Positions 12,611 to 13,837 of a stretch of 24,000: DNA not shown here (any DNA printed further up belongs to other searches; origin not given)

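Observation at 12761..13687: Orphan protein combining a zinc ribbon, a PH/GRAM/GLUE-like domain and a winged helix.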

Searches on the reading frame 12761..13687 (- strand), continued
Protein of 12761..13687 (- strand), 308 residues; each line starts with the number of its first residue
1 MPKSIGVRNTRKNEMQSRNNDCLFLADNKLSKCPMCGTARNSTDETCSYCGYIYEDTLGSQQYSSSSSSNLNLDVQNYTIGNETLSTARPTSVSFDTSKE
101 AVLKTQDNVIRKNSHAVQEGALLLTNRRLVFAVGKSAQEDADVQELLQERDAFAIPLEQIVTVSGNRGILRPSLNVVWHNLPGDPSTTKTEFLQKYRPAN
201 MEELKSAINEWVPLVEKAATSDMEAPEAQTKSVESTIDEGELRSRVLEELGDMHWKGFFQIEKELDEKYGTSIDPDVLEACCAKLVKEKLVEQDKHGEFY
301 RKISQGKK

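Call 27: find_homologous_proteins(query=A2, max_evalue=0.001)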
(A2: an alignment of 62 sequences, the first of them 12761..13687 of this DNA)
Query A2 (62 sequences) (308 aa, profile of the alignment): 358 proteins with E <= 0.001 among 8000 candidates; the best 120 are listed.
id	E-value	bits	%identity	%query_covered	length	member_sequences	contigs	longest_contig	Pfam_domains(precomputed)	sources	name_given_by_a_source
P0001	6.3e-74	266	99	100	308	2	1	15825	-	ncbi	-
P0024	2.6e-71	258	52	87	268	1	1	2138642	-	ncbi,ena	-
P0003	4.4e-71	257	59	94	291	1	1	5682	-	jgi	jgi:hypothetical protein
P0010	4.8e-71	257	59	89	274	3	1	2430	-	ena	-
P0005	9.2e-71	256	62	89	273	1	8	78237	-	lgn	-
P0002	7.7e-70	253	61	92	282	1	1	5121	-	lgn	-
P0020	9.0e-70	253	54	87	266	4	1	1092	-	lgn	-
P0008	1.0e-69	252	60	89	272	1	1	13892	-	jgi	jgi:hypothetical protein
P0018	1.8e-69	252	58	73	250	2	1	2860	-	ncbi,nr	ncbi:MAG TPA: hypothetical protein VED17_03650 [Nitrososphaerales archaeon]|nr:hypothetical protein 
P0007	2.4e-69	251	61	89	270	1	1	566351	-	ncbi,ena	-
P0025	3.5e-69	251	59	66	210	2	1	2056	-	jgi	-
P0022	5.3e-69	250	57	79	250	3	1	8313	-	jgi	jgi:hypothetical protein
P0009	1.3e-68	249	60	89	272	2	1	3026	-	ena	-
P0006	1.9e-68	248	58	92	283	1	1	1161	-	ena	-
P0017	2.0e-68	248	55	89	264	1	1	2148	-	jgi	-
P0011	1.6e-67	245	56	87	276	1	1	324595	-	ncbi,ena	-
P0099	4.8e-64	234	32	63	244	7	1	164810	-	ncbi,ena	-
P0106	1.3e-63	232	28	67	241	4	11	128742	-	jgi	jgi:hypothetical protein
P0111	4.0e-63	231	27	68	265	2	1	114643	-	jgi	jgi:hypothetical protein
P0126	1.8e-62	229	28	68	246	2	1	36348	-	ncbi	-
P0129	2.4e-62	228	28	68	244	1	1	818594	-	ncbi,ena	-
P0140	5.0e-62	227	28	68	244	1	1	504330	-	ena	-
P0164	3.8e-61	224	31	60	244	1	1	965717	-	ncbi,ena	-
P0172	8.6e-61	223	29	68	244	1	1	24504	-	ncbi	-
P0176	1.5e-60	223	26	58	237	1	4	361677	-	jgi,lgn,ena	jgi:hypothetical protein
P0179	2.0e-60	222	28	60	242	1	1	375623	-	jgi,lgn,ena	jgi:hypothetical protein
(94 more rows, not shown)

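Call 28: find_encoding_contigs(protein=P0030, flank=10000, max_places=3)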
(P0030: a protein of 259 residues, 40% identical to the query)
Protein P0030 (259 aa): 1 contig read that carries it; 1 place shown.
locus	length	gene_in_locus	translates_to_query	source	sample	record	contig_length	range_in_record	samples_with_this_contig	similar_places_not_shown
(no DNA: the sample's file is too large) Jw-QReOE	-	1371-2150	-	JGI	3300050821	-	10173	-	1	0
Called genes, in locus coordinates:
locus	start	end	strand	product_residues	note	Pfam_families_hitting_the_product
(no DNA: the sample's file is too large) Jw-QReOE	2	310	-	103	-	?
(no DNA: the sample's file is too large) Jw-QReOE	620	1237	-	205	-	PF03099:BPL_LplA_LipB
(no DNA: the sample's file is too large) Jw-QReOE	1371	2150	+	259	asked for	-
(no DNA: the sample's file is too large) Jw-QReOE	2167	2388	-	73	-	-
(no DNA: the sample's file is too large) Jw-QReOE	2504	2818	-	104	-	PF01850:PIN (weak)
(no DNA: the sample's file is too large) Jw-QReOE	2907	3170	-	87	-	PF04014:MazE_antitoxin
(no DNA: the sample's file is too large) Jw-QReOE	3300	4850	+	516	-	PF01039:Carboxyl_trans, PF03255:ACCA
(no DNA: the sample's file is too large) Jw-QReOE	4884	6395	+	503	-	PF00289:Biotin_carb_N, PF02222:ATP-grasp (weak), PF02786:CPSase_L_D2, PF07478:Dala_Dala_lig_C, PF02785:Biotin_carb_C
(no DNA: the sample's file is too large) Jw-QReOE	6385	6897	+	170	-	PF00364:Biotin_lipoyl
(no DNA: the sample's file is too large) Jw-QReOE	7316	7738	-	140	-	PF01588:tRNA_bind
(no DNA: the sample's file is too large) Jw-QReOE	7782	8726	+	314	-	PF03308:MeaB, PF07693:KAP_NTPase (faint), PF02492:cobW (weak)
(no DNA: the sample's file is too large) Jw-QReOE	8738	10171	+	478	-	?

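Call 29: find_encoding_contigs(protein=P0129, flank=10000, max_places=2)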
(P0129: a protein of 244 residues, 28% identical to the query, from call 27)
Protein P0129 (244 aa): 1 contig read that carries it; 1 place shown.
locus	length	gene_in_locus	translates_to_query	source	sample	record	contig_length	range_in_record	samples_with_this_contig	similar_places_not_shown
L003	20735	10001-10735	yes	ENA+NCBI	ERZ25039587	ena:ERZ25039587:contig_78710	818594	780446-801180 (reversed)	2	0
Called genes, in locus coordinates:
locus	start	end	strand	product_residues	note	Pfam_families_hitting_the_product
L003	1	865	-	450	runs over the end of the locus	PF07690:MFS_1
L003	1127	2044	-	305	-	PF00950:ABC-3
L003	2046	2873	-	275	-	PF00005:ABC_tran, PF13304:AAA_21 (faint)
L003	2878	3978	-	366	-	PF01297:ZnuA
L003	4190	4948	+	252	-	-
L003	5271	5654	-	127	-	PF01402:RHH_1 (weak), PF08753:NikR_C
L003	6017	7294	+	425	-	-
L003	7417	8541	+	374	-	PF00590:TP_methylase, PF04010:DUF357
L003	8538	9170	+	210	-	PF01467:CTP_transf_like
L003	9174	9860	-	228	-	PF13545:HTH_Crp_2 (weak), PF25212:HVO_A0114 (weak), PF25213:HVO_A0261_N (weak), PF12802:MarR_2, PF12840:HTH_20 (weak), PF01022:HTH_5 (weak), PF13412:HTH_24 (weak), PF01982:CTP-dep_RFKase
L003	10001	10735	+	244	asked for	-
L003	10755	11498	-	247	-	PF01997:Translin (weak)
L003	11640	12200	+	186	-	PF01545:Cation_efflux (faint)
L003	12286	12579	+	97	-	PF01870:Hjc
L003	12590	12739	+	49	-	-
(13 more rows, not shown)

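Call 30: find_encoding_contigs(protein=P0164, flank=10000, max_places=2)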
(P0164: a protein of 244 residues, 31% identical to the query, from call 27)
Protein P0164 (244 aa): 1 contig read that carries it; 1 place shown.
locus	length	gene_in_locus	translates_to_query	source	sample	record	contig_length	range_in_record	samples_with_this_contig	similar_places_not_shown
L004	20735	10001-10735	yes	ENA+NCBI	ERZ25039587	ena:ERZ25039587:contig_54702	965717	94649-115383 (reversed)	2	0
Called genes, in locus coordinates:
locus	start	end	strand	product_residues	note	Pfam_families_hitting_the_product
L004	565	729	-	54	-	-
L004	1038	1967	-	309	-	PF00950:ABC-3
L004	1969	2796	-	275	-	PF00005:ABC_tran, PF13304:AAA_21 (faint)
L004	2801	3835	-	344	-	PF01297:ZnuA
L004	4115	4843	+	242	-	-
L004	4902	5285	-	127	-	PF08753:NikR_C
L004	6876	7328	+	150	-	-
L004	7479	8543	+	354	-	PF00590:TP_methylase, PF04010:DUF357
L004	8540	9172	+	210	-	PF01467:CTP_transf_like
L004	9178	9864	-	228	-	PF12802:MarR_2, PF01982:CTP-dep_RFKase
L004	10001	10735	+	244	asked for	-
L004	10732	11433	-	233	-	PF01997:Translin (weak)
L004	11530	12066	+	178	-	-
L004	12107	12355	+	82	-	PF01870:Hjc, PF04471:Mrr_cat (weak)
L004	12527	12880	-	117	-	-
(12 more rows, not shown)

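Call 31: find_encoding_contigs(protein=P0176, flank=10000, max_places=2)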
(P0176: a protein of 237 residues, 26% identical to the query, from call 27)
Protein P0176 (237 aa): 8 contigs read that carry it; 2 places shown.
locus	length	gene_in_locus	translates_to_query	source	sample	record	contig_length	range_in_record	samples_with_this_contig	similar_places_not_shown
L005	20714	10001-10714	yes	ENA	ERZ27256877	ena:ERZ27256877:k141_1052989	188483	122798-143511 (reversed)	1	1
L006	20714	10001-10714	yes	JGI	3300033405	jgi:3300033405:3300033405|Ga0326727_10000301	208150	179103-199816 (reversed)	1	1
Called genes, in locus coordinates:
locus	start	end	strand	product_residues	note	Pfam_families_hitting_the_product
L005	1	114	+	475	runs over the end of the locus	PF04715:, PF00425:Chorismate_bind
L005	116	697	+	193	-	PF00117:GATase, PF07722:Peptidase_C26 (weak)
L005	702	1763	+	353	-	PF02885:Glycos_trans_3N, PF00591:Glycos_transf_3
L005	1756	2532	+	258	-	PF00218:IGPS, PF01729:QRPTase_C (weak)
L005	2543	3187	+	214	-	PF00697:PRAI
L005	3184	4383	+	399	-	PF00291:PALP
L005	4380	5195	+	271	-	PF00290:Trp_syntA, PF00977:His_biosynth (faint)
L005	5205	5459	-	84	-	-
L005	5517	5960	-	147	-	PF03167:UDG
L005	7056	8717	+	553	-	-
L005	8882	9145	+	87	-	PF01243:PNPOx_N (weak)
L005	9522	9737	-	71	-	-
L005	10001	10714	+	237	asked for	-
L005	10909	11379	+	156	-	PF07884:VKOR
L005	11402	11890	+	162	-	PF04073:tRNA_edit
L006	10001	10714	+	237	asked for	-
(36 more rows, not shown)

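Call 38: list_cluster_members(proteins=[P0001, P0024, P0011, P0007, P0099, P0129, P0176, P0179, P0126, P0172])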
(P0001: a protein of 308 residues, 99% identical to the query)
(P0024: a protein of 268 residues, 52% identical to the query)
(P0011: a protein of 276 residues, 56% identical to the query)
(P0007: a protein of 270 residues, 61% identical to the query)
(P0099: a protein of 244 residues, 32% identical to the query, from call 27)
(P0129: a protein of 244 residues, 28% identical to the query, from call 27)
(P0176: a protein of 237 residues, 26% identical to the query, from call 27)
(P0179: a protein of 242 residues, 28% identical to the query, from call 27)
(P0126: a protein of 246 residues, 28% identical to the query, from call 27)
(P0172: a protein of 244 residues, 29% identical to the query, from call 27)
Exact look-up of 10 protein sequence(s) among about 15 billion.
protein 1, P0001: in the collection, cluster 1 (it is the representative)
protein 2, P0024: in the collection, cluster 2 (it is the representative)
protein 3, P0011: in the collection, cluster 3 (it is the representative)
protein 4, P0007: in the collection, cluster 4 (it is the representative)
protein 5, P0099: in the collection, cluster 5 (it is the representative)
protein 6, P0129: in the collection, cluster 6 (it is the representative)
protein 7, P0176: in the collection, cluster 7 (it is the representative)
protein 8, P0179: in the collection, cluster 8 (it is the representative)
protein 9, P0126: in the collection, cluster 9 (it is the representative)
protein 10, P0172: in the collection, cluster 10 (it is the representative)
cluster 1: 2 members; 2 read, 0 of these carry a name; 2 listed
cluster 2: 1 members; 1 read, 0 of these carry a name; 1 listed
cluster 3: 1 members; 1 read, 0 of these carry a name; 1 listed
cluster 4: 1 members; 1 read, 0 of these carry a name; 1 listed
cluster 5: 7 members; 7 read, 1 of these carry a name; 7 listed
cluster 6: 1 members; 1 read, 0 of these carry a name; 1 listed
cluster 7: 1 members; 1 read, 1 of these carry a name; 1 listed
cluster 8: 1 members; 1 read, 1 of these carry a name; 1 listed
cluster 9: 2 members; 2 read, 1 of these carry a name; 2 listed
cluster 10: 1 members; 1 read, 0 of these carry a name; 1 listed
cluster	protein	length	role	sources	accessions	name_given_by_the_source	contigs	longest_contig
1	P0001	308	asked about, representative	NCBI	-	-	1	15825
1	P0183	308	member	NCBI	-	-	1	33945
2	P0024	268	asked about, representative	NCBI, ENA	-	-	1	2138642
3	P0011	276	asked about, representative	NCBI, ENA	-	-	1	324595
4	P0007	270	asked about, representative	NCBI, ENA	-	-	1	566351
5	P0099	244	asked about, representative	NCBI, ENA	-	-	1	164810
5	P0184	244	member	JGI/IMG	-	hypothetical protein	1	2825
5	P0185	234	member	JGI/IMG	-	-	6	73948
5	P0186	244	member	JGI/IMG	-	-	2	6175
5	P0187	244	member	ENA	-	-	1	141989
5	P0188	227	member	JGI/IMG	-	-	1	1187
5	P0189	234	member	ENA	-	-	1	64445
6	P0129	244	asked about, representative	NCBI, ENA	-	-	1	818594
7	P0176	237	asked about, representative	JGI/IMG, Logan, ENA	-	hypothetical protein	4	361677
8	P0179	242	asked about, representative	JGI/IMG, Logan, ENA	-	hypothetical protein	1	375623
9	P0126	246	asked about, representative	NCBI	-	-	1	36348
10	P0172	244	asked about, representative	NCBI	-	-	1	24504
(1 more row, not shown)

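Call 56: find_encoding_contigs(protein=P0011, flank=8000, max_places=2)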
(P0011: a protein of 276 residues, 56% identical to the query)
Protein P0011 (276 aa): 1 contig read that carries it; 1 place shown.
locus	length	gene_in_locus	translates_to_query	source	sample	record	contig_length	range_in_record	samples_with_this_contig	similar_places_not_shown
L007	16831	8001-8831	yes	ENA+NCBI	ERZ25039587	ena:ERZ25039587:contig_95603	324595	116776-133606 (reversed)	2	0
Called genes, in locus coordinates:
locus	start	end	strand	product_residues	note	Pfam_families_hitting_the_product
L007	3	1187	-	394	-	PF02771:Acyl-CoA_dh_N, PF02770:Acyl-CoA_dh_M, PF00441:Acyl-CoA_dh_1, PF22924:ACOX_C_alpha1 (weak), PF08028:Acyl-CoA_dh_2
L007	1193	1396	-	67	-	-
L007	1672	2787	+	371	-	PF01321:Creatinase_N, PF00557:Peptidase_M24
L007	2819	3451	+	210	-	-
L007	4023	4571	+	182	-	PF03167:UDG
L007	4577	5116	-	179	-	PF02310:B12-binding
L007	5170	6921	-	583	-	PF01642:MM_CoA_mutase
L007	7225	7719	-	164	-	PF03099:BPL_LplA_LipB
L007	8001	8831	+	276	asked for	-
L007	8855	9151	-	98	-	-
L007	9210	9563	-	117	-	-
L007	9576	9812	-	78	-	PF04014:MazE_antitoxin (weak)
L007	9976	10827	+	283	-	PF01039:Carboxyl_trans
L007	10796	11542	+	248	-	PF01039:Carboxyl_trans, PF03255:ACCA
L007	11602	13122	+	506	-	PF00289:Biotin_carb_N, PF02786:CPSase_L_D2, PF07478:Dala_Dala_lig_C, PF02785:Biotin_carb_C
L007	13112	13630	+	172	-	PF00364:Biotin_lipoyl, PF25984:BSH_YknX (faint)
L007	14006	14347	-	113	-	PF01588:tRNA_bind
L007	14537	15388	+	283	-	PF03308:MeaB, PF02492:cobW (weak)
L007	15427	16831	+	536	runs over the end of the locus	PF01642:MM_CoA_mutase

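Call 57: find_encoding_contigs(protein=P0005, flank=8000, max_places=2)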
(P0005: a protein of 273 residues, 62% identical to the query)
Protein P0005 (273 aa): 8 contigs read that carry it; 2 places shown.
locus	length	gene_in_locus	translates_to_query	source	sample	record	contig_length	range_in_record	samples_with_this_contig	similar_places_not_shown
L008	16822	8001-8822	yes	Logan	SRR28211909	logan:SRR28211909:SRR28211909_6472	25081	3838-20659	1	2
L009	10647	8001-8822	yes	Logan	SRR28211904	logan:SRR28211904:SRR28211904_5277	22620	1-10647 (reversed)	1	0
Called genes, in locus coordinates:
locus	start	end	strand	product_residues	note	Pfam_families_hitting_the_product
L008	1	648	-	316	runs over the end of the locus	PF01012:ETF, PF00766:ETF_alpha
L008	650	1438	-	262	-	PF01012:ETF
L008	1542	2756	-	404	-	PF02771:Acyl-CoA_dh_N, PF02770:Acyl-CoA_dh_M, PF00441:Acyl-CoA_dh_1, PF08028:Acyl-CoA_dh_2, PF22924:ACOX_C_alpha1 (weak)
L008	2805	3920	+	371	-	PF01321:Creatinase_N, PF00557:Peptidase_M24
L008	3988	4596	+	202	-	PF03167:UDG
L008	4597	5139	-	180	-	PF02310:B12-binding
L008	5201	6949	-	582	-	PF01642:MM_CoA_mutase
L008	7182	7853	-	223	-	PF03099:BPL_LplA_LipB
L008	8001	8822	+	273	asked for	-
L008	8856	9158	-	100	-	-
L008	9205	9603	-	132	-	PF01850:PIN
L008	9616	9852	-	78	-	PF04014:MazE_antitoxin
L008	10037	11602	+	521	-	PF01039:Carboxyl_trans, PF03255:ACCA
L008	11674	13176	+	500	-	PF00289:Biotin_carb_N, PF02222:ATP-grasp (faint), PF02786:CPSase_L_D2, PF07478:Dala_Dala_lig_C, PF02785:Biotin_carb_C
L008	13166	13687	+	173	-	PF25917:BSH_RND (faint), PF00364:Biotin_lipoyl, PF25984:BSH_YknX (faint)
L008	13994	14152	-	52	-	-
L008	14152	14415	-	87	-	PF01588:tRNA_bind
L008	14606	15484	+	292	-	PF03308:MeaB, PF02492:cobW (weak)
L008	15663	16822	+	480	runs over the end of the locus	PF01642:MM_CoA_mutase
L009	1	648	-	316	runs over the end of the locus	PF01012:ETF, PF00766:ETF_alpha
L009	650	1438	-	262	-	PF01012:ETF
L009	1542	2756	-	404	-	PF02771:Acyl-CoA_dh_N, PF02770:Acyl-CoA_dh_M, PF00441:Acyl-CoA_dh_1, PF08028:Acyl-CoA_dh_2, PF22924:ACOX_C_alpha1 (weak)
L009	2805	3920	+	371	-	PF01321:Creatinase_N, PF00557:Peptidase_M24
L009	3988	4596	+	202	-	PF03167:UDG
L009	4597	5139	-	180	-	PF02310:B12-binding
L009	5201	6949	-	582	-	PF01642:MM_CoA_mutase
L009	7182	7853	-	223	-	PF03099:BPL_LplA_LipB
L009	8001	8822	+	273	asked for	-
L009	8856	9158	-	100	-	-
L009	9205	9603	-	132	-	PF01850:PIN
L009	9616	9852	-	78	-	PF04014:MazE_antitoxin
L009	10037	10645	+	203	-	?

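Call 58: find_encoding_contigs(protein=P0179, flank=8000, max_places=2)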
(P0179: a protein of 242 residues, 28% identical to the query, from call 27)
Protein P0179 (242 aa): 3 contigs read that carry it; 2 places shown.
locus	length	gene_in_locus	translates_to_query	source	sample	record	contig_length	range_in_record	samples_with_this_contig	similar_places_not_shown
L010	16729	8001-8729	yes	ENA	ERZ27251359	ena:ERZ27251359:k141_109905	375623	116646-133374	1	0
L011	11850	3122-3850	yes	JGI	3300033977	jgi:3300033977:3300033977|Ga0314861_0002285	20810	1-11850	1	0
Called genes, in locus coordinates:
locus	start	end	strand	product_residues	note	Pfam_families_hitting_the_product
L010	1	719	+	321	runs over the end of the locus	-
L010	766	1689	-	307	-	PF00296:Bac_luciferase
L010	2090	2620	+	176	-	-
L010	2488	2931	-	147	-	-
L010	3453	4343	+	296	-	PF00941:FAD_binding_5, PF03450:CO_deh_flav_C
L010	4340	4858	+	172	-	PF00111:Fer2 (weak), PF01799:Fer2_2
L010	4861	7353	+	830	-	PF01315:Ald_Xan_dh_C, PF02738:MoCoBD_1, PF20256:MoCoBD_2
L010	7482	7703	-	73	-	-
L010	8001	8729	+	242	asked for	-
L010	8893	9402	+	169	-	PF07998:Peptidase_M54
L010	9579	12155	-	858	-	PF03176:MMPL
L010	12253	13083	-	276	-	PF00248:Aldo_ket_red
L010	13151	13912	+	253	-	PF02475:TRM5-TYW2_MTfase, PF05050:Methyltransf_21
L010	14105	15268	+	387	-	PF20706:GT4-conflict, PF00534:Glycos_transf_1, PF13692:Glyco_trans_1_4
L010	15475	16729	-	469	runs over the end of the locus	-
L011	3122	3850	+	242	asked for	-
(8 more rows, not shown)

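Call 72: find_encoding_contigs(protein=P0140, flank=8000, max_places=1)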
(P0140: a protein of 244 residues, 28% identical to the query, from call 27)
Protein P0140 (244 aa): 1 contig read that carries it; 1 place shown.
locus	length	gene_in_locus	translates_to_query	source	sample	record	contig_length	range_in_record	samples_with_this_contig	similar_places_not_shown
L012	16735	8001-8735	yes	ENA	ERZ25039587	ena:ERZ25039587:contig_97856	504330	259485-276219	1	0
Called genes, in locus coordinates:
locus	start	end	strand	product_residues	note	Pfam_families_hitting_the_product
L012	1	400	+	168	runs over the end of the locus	-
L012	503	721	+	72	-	-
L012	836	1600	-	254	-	-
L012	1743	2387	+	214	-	PF09819:ABC_cobalt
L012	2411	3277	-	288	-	PF00950:ABC-3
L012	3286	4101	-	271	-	PF00005:ABC_tran, PF13304:AAA_21 (weak)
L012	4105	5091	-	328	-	PF01297:ZnuA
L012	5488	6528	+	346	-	PF00590:TP_methylase, PF04010:DUF357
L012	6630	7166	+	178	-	PF01467:CTP_transf_like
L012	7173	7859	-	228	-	PF13545:HTH_Crp_2 (weak), PF22665:WHD_DUF6293 (weak), PF12802:MarR_2, PF01982:CTP-dep_RFKase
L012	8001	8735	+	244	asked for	-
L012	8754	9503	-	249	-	PF01997:Translin (weak)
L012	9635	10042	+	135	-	-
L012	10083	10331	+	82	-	PF01870:Hjc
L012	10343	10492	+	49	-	-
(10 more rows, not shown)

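Call 73: find_encoding_contigs(protein=P0111, flank=8000, max_places=1)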
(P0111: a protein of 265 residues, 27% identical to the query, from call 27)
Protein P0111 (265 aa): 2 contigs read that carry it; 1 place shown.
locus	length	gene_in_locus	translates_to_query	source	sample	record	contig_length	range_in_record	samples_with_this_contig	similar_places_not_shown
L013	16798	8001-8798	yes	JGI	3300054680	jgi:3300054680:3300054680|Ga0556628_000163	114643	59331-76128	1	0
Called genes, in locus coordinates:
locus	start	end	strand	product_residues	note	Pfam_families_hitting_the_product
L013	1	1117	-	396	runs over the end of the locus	PF01546:Peptidase_M20, PF07687:M20_dimer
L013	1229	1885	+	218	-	-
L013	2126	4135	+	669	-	PF00083:Sugar_tr, PF07690:MFS_1, PF01865:PhoU_div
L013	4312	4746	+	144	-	-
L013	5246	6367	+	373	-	PF01436:NHL (faint), PF14269:Arylsulfotran_2 (faint)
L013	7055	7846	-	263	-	PF09335:VTT_dom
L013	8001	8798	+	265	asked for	-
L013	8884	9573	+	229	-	PF01902:Diphthami_syn_2_N, PF28410:Diphthami_syn_2_C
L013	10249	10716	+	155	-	PF12900:Pyridox_ox_2 (weak), PF01243:PNPOx_N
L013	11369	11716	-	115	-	PF00085:Thioredoxin, PF13098:Thioredoxin_2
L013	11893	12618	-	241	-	PF00106:adh_short, PF13561:adh_short_C2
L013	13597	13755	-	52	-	-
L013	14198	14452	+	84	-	-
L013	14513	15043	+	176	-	-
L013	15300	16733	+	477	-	PF07992:Pyr_redox_2, PF13434:Lys_Orn_oxgnase (faint), PF13738:Pyr_redox_3, PF00070:Pyr_redox, PF02852:Pyr_redox_dim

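Call 74: find_encoding_contigs(protein=P0106, flank=8000, max_places=1)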
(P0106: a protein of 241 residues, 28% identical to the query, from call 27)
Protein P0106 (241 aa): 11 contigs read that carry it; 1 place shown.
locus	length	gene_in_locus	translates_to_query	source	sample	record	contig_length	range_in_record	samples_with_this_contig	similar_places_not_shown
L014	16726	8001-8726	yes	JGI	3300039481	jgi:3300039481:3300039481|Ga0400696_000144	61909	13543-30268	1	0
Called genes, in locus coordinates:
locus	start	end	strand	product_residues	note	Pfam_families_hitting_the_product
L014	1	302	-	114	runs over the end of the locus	-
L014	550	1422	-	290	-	PF02915:Rubrerythrin, PF01988:VIT1 (faint)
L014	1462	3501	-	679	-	PF04851:ResIII, PF00270:DEAD (weak), PF17757:UvrB_inter, PF27431:UvrB_3rd, PF00271:Helicase_C, PF12344:UvrB, PF02151:UVR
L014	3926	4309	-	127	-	PF19027:DUF5752 (weak)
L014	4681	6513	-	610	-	PF00654:Voltage_CLC, PF00571:CBS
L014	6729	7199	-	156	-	PF00582:Usp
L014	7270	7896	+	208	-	PF01661:Macro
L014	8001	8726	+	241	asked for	-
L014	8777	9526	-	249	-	-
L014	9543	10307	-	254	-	PF22247:Diox-like_N (faint), PF00903:Glyoxalase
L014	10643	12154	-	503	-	PF11794:HpaB_N, PF03241:HpaB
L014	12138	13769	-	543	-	PF00171:Aldedh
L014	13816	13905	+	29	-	-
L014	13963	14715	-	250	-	PF01557:FAA_hydrolase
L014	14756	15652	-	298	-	PF00701:DHDPS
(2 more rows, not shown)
